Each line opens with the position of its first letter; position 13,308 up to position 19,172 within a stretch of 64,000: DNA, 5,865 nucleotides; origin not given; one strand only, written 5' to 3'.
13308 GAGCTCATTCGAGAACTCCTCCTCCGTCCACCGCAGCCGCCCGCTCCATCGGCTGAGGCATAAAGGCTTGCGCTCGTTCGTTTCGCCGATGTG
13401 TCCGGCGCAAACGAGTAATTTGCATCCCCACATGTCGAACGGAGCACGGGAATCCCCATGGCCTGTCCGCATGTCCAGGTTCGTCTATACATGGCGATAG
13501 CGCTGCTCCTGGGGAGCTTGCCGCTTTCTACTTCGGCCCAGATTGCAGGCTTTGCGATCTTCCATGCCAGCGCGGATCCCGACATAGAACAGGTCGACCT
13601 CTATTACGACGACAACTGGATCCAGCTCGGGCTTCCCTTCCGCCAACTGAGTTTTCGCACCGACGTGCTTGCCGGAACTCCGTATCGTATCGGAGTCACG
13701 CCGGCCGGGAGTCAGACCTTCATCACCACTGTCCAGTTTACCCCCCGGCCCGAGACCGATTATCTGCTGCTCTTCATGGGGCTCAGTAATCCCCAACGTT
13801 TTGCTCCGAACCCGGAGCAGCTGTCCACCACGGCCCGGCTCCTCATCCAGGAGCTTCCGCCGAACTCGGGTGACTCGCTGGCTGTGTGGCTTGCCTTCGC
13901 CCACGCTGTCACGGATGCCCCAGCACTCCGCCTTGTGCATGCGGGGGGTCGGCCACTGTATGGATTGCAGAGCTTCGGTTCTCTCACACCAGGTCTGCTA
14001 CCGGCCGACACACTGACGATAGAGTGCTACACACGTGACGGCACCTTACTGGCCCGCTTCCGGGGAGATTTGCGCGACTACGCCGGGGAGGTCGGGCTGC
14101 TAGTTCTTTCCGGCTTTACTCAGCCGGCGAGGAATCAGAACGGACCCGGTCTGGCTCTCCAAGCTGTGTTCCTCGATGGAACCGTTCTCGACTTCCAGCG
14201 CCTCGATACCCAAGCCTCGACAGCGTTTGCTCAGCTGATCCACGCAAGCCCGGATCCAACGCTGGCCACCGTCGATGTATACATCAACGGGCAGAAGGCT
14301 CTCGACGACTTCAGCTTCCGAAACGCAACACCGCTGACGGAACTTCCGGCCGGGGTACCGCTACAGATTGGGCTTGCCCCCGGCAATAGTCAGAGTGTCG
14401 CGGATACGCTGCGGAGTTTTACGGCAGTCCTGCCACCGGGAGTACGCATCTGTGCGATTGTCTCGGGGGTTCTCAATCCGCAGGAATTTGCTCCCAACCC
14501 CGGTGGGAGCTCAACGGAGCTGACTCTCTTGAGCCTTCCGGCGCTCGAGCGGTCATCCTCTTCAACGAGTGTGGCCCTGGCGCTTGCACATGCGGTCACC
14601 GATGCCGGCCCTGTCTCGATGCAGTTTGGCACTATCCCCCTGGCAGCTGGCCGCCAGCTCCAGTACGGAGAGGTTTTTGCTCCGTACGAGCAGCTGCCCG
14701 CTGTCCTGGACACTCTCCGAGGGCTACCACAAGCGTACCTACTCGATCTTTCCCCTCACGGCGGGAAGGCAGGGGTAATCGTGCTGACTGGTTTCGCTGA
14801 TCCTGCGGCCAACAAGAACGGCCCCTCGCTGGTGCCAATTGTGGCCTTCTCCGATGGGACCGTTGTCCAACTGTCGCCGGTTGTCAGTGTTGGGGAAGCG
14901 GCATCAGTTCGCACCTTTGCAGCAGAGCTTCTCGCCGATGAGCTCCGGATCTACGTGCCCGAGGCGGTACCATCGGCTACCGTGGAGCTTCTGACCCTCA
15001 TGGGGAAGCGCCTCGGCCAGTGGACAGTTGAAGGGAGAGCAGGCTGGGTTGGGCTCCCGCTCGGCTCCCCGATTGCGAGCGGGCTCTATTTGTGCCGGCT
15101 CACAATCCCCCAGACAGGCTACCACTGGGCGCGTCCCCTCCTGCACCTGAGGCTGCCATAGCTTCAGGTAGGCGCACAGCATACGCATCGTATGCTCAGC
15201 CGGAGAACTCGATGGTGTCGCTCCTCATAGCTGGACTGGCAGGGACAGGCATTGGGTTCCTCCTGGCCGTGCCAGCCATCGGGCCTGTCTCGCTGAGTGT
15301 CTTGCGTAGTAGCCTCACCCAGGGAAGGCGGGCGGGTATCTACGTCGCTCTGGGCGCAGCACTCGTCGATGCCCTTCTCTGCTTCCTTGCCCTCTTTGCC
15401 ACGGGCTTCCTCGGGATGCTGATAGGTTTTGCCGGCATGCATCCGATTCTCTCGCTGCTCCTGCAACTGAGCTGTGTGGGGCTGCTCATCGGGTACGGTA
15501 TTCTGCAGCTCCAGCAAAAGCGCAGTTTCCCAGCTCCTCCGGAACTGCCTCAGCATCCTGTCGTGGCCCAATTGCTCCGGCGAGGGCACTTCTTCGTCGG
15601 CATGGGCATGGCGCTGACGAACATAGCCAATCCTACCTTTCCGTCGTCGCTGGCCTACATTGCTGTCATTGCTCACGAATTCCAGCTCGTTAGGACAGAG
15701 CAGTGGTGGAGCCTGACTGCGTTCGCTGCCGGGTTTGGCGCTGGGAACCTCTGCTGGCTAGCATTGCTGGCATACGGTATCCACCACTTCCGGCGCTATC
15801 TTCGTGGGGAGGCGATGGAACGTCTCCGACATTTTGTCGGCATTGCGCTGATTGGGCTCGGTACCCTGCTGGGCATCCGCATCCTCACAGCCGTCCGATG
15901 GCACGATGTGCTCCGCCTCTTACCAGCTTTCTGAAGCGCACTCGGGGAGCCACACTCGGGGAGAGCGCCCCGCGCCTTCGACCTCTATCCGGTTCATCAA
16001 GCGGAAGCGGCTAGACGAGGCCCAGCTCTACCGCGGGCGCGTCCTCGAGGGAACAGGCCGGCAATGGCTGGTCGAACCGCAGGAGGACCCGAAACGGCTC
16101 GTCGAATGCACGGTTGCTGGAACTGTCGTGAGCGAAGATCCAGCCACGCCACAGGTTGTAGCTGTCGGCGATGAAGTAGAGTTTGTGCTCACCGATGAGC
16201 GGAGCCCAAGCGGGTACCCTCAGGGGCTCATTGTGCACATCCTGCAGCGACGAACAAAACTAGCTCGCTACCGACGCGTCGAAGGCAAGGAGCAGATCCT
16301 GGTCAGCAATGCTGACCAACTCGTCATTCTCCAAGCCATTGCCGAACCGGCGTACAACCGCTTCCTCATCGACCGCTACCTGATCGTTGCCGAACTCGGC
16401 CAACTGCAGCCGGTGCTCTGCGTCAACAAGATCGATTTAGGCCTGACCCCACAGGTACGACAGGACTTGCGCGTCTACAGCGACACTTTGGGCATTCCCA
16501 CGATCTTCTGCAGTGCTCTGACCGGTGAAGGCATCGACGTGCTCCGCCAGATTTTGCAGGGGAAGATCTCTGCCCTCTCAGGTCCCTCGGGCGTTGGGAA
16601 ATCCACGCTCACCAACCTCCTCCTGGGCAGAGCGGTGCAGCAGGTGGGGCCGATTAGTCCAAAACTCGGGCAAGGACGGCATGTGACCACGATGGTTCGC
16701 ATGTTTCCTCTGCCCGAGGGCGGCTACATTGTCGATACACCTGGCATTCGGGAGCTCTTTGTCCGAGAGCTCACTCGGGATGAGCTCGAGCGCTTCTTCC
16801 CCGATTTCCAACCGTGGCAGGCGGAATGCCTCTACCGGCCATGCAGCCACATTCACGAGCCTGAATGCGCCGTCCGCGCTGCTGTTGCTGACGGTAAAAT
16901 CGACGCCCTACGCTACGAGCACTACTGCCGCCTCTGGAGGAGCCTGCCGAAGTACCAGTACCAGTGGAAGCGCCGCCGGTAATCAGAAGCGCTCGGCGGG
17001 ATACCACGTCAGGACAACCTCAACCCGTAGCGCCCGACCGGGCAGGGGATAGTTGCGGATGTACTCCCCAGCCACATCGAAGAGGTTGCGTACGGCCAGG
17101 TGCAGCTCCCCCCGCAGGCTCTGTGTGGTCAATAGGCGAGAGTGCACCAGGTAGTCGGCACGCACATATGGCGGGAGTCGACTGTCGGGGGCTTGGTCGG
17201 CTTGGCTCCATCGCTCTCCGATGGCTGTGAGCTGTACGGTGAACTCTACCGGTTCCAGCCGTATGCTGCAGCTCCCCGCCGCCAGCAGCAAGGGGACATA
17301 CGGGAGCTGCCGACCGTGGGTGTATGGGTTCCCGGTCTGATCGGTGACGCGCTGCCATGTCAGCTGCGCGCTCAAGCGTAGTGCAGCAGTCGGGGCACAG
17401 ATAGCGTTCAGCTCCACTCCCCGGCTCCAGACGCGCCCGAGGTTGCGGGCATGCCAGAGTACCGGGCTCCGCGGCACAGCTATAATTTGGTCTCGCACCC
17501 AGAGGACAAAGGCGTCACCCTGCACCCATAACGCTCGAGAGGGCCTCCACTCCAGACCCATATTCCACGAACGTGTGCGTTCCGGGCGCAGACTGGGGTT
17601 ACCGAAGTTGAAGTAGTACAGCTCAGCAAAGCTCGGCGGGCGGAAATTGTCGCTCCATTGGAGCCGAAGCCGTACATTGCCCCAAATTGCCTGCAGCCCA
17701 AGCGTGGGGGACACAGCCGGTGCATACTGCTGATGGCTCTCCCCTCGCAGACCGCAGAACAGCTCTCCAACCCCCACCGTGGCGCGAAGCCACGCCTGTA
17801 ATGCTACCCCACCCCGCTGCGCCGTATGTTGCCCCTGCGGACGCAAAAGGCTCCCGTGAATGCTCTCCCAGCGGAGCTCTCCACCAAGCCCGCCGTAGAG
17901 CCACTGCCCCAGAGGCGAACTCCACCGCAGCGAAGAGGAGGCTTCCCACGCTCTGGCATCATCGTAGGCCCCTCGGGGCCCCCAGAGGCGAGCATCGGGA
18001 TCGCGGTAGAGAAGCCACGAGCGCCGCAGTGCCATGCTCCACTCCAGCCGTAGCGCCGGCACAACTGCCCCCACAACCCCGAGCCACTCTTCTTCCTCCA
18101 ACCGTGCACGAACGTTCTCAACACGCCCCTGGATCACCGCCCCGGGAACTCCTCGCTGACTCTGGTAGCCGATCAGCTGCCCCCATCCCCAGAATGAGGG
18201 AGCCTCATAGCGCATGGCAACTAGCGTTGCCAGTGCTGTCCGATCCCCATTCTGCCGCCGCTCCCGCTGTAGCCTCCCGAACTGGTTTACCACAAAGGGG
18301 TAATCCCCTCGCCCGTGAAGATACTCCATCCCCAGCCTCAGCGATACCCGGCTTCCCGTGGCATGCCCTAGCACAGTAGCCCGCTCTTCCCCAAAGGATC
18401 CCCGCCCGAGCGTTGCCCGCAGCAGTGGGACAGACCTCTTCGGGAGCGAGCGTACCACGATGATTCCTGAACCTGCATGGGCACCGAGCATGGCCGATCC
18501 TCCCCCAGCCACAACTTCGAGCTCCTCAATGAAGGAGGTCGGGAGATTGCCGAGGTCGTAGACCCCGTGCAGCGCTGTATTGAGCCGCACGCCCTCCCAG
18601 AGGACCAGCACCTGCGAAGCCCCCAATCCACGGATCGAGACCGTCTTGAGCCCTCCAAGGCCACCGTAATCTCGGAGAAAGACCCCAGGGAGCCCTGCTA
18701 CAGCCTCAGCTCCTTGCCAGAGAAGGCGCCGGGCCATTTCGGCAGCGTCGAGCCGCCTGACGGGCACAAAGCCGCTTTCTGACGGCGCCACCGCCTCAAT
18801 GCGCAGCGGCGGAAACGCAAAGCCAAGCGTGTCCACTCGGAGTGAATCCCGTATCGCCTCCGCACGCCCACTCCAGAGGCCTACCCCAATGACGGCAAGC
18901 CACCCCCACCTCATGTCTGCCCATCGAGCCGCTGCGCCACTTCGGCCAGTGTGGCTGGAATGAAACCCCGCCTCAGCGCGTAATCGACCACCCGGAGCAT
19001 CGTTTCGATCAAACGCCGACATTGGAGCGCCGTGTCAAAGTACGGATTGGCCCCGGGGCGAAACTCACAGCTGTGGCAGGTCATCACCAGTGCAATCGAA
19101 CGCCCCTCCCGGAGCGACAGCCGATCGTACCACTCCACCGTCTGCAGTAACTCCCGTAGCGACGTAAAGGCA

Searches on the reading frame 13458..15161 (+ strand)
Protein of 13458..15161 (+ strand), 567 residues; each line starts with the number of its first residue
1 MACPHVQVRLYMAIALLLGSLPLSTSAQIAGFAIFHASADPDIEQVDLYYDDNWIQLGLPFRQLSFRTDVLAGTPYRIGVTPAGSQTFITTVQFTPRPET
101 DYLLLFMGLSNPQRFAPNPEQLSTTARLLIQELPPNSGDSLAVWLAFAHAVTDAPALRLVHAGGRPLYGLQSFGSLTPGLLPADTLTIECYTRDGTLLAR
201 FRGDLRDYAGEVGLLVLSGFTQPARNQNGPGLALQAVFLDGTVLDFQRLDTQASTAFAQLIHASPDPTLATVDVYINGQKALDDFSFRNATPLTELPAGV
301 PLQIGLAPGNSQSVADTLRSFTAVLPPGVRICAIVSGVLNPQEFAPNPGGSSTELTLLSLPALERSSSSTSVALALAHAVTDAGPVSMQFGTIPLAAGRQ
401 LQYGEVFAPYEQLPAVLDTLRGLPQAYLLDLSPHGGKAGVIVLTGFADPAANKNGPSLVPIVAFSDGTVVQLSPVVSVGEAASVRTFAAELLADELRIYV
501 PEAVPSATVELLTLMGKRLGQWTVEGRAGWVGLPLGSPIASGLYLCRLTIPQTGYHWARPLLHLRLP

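Call 42: search_protein_families(library=pfam, proteins=[window:13458-15161:+], max_evalue=0.00001)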
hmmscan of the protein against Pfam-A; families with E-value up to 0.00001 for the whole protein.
window:13458-15161:+ (567 aa): 1 family
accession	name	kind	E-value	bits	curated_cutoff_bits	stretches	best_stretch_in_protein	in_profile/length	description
PF14344.12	DUF4397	-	9.5e-16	58.9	30.6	1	259-388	4-118/119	Domain of unknown function (DUF4397)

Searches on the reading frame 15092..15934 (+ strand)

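Call 57: search_protein_families(library=pfam, proteins=[window:15092-15934:+], max_evalue=0.00001)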
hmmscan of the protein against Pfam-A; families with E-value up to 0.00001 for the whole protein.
window:15092-15934:+ (280 aa): 1 family
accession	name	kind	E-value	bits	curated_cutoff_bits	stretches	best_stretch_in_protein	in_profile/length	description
PF01810.24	LysE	-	2e-17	63.7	25.6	1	62-262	6-191/193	LysE type translocator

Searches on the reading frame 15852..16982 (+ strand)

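Call 57: search_protein_families(library=pfam, proteins=[window:15852-16982:+], max_evalue=0.00001)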
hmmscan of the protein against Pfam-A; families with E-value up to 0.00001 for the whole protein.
window:15852-16982:+ (376 aa): 1 family
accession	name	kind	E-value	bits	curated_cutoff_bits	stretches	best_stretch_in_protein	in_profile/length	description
PF03193.22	RsgA_GTPase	-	2.1e-50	171.4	30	1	130-302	1-171/174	RsgA GTPase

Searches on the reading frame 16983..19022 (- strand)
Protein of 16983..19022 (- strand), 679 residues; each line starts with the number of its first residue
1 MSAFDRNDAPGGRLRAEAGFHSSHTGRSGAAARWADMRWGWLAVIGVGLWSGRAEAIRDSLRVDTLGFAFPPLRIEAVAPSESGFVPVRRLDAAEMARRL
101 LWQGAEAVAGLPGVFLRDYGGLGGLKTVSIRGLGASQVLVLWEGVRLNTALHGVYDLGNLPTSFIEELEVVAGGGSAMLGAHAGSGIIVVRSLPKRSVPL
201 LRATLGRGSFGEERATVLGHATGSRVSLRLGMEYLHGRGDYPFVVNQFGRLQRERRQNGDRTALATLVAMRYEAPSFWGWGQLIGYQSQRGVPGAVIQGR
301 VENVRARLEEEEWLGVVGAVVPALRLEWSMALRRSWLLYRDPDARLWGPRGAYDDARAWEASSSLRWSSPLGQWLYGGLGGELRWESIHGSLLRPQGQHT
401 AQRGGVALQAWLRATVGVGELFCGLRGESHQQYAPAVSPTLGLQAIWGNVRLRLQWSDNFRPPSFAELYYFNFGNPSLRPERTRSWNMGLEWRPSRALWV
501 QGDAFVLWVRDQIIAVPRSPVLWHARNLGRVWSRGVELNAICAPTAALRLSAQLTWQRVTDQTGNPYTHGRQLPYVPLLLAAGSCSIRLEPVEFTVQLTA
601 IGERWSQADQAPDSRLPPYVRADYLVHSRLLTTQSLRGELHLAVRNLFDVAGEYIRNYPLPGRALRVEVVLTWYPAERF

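Call 57: search_protein_families(library=pfam, proteins=[window:16983-19022:-], max_evalue=0.00001)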
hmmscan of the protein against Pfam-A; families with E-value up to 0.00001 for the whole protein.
window:16983-19022:- (679 aa): 2 families
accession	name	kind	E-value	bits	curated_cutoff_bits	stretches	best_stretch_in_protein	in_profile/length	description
PF00593.30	TonB_dep_Rec_b-barrel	-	2.4e-26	94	27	1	382-628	159-421/436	TonB dependent receptor-like, beta-barrel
PF07715.20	Plug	-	1e-15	58.6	23.9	1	88-187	9-107/107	TonB-dependent Receptor Plug Domain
